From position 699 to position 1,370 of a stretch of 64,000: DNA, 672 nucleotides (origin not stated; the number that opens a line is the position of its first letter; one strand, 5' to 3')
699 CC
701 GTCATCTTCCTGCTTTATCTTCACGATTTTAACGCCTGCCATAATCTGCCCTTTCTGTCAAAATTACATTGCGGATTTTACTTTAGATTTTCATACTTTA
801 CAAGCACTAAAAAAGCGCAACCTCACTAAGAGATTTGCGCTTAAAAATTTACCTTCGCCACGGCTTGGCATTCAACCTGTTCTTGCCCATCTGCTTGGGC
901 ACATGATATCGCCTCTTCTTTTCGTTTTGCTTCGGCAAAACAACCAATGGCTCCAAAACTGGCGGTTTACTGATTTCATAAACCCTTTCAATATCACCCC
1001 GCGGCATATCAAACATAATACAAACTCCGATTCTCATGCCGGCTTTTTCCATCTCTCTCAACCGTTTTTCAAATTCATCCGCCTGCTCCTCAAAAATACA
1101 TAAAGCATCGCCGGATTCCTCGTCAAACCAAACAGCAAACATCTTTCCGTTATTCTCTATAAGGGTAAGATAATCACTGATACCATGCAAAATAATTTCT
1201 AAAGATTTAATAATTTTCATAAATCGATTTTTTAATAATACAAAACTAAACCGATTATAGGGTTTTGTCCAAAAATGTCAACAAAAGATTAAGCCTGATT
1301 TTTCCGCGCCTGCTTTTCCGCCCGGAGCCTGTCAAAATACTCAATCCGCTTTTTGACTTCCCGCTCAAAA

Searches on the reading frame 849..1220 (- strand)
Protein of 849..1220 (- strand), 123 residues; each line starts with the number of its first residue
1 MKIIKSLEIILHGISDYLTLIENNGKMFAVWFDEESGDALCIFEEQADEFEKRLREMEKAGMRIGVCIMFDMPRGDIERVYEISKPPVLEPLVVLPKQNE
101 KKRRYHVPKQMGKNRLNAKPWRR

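Call 3: search_protein_families(library=pfam, proteins=[window:849-1220:-], max_evalue=0.01)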
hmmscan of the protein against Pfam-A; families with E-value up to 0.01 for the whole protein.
window:849-1220:- (123 aa): 0 families

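Call 4: search_protein_families(library=ncbifam, proteins=[window:849-1220:-], max_evalue=0.01)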
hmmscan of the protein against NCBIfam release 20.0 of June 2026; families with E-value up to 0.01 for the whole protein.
window:849-1220:- (123 aa): 0 families

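Call 48: search_protein_families(library=pfam, proteins=[window:849-1220:-], max_evalue=1)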
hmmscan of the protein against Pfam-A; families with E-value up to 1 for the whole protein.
window:849-1220:- (123 aa): 1 family
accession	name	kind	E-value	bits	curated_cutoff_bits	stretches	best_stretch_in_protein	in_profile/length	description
PF00834.25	Ribul_P_3_epim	-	0.056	13.3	21.1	1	20-81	65-125/198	Ribulose-phosphate 3 epimerase family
